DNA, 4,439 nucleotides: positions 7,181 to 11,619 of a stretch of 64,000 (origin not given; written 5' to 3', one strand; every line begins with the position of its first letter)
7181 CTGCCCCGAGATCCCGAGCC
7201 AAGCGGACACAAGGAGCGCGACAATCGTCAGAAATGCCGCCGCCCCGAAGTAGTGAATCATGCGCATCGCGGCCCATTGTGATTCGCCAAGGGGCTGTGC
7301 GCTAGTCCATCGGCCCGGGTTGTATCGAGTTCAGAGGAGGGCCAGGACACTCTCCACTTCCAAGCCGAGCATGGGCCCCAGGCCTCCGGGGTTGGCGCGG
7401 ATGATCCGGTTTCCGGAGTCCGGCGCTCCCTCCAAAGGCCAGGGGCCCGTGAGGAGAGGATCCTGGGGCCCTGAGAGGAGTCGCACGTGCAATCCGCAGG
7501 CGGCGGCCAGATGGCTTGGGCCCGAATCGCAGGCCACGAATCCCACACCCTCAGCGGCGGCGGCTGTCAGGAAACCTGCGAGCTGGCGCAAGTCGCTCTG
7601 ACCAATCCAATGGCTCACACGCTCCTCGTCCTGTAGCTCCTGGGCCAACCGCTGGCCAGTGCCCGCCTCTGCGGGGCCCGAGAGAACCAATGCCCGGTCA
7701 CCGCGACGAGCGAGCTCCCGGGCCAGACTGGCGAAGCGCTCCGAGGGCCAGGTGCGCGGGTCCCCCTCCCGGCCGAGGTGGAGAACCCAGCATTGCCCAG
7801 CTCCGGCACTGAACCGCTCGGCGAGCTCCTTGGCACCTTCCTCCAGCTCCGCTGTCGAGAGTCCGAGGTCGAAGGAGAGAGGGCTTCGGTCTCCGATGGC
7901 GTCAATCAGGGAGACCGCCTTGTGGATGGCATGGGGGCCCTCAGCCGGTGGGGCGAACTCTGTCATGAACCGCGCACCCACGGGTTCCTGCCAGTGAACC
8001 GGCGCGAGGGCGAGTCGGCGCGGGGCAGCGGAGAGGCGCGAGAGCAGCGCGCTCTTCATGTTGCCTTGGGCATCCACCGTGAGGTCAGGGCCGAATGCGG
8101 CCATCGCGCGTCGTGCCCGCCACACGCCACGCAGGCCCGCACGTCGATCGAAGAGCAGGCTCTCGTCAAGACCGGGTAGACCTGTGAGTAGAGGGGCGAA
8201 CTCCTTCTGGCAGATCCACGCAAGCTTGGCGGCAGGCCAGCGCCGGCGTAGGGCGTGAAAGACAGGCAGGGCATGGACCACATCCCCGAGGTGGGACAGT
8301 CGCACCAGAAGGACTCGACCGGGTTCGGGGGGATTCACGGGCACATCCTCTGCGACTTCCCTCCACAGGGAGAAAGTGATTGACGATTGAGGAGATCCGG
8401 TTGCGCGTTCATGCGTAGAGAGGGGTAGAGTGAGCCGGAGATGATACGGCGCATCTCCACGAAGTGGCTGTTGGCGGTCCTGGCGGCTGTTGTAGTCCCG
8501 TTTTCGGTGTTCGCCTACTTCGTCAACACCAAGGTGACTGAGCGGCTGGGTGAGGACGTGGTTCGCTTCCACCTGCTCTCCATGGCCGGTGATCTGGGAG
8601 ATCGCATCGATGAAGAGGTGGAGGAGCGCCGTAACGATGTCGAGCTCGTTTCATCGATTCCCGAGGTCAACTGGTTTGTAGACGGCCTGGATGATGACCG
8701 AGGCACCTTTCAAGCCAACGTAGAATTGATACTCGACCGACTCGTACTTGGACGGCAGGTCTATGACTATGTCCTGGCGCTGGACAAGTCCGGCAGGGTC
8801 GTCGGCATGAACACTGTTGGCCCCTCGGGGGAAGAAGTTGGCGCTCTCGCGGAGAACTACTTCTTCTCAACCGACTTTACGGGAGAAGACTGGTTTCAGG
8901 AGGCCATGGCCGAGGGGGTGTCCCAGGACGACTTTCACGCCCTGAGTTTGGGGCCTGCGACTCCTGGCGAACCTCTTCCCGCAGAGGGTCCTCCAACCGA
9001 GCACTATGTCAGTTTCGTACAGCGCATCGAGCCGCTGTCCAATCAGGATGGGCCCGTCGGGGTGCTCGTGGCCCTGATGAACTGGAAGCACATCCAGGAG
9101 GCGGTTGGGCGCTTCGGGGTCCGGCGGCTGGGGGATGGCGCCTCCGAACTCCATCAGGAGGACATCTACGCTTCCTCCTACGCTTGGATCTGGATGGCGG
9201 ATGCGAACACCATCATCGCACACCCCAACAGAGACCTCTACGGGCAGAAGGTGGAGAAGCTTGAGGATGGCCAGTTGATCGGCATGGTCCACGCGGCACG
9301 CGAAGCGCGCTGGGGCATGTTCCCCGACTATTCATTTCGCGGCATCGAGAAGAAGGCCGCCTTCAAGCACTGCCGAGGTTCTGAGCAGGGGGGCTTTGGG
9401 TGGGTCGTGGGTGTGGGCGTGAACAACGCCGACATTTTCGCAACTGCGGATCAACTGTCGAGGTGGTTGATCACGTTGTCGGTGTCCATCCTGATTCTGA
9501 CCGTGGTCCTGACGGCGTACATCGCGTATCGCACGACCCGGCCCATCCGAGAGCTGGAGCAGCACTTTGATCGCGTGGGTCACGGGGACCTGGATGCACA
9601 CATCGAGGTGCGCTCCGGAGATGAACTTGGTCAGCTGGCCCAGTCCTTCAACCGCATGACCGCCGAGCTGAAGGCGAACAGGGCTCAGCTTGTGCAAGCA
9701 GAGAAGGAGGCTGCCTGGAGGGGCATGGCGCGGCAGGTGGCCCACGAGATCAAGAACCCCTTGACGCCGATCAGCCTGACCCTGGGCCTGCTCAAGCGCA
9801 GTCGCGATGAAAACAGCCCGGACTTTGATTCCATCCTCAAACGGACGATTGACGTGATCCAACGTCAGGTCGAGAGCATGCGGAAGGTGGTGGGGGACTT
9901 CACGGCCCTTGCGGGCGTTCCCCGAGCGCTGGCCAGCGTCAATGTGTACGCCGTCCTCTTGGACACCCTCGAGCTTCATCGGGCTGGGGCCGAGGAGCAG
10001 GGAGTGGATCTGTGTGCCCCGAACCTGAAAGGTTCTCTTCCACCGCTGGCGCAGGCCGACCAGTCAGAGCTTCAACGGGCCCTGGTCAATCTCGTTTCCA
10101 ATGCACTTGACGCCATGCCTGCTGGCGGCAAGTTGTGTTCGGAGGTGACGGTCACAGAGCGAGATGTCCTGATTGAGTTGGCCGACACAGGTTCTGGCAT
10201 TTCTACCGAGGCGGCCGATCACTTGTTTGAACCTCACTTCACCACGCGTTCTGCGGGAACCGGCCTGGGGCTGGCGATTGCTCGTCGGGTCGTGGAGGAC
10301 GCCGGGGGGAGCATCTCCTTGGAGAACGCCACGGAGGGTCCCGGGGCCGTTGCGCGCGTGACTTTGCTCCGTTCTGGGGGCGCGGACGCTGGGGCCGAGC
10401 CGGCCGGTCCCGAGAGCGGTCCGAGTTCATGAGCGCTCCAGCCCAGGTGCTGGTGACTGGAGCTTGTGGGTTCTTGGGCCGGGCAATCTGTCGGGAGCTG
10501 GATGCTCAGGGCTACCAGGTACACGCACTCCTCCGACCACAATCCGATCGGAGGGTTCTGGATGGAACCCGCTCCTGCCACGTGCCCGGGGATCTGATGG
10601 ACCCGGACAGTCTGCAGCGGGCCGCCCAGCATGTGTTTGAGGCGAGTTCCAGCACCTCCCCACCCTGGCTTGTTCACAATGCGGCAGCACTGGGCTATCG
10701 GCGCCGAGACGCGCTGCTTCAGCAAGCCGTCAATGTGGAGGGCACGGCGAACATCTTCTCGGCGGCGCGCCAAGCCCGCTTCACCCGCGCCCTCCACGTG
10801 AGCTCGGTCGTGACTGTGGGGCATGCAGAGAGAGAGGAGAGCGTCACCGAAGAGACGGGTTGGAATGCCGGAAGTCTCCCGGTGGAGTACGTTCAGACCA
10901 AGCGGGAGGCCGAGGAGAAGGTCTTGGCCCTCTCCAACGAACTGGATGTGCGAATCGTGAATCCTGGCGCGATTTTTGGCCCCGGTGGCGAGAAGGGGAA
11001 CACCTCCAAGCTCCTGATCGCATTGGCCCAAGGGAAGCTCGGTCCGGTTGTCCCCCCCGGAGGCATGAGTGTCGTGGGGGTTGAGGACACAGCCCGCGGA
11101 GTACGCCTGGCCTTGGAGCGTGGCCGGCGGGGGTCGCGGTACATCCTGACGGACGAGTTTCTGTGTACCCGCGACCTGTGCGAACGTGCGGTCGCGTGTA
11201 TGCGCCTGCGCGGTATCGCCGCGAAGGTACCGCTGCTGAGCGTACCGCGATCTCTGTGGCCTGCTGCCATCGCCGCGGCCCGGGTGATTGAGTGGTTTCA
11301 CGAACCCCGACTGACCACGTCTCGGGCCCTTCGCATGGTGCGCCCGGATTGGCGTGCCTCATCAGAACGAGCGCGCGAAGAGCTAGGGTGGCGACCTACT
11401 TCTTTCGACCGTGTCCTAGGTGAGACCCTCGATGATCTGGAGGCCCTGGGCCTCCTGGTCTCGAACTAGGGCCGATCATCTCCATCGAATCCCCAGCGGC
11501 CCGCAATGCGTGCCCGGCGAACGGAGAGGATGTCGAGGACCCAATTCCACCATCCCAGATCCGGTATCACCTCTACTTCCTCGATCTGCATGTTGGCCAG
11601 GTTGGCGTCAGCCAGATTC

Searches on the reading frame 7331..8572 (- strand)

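Call 14: search_protein_families(library=pfam, proteins=[window:7331-8572:-], max_evalue=0.001)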
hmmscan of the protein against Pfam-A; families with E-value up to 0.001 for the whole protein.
window:7331-8572:- (413 aa): 1 family
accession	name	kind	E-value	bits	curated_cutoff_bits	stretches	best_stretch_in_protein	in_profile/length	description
PF01075.23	Glyco_transf_9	-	5.6e-19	68.9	22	1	151-378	2-220/247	Glycosyltransferase family 9 (heptosyltransferase)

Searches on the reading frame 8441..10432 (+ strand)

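Call 14: search_protein_families(library=pfam, proteins=[window:8441-10432:+], max_evalue=0.001)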
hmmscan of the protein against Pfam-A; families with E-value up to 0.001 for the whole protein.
window:8441-10432:+ (663 aa): 5 families
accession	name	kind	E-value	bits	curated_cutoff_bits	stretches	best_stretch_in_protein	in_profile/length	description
PF02518.31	HATPase_c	-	1.1e-20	74.6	26.4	1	540-642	2-107/111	Histidine kinase-, DNA gyrase B-, and HSP90-like ATPase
PF00672.30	HAMP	-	8.7e-19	68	25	1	361-411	2-52/53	HAMP domain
PF00512.31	HisKA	-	1.2e-10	41.7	26.9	1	427-490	3-60/66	His Kinase A (phospho-acceptor) domain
PF02743.24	dCache_1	-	2.4e-05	24.4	45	1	41-161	7-110/240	Cache domain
PF17200.10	sCache_2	-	0.00029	21.2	25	1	232-339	52-152/155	Single Cache domain 2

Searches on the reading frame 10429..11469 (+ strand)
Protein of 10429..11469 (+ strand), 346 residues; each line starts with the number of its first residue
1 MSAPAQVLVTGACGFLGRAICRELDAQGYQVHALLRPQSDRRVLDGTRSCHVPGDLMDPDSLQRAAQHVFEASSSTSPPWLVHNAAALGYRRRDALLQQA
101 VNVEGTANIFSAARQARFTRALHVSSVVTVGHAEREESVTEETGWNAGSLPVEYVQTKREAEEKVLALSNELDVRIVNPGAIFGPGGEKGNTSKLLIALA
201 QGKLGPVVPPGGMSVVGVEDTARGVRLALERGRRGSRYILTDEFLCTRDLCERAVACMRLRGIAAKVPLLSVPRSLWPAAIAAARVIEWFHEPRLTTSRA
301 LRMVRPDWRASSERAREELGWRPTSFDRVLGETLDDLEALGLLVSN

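Call 14: search_protein_families(library=pfam, proteins=[window:10429-11469:+], max_evalue=0.001)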
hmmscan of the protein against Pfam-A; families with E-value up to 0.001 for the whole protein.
window:10429-11469:+ (346 aa): 8 families
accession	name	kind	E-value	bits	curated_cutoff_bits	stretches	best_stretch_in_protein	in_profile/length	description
PF01370.27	Epimerase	-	3.9e-23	82.5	20.9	1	7-235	1-234/240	NAD dependent epimerase/dehydratase family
PF07993.18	NAD_binding_4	-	5.4e-15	55.7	20.1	1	9-188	1-212/258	Male sterility protein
PF01073.25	3Beta_HSD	-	3.8e-14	52.8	22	1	8-186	1-185/280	3-beta hydroxysteroid dehydrogenase/isomerase family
PF13460.12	NAD_binding_10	-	4.4e-11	43.4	27.2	1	11-183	1-147/184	NAD(P)H-binding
PF16363.11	GDP_Man_Dehyd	-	1.7e-10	41.4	27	1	8-330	1-329/332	GDP-mannose 4,6 dehydratase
PF04321.23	RmlD_sub_bind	-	9.6e-08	31.9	27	1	6-200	2-167/287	RmlD substrate binding domain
PF00106.31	adh_short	-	3.2e-06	27.2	26.6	1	7-104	3-104/195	short chain dehydrogenase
PF05368.20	NmrA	-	0.0003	20.9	27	1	6-77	4-78/298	NmrA-like family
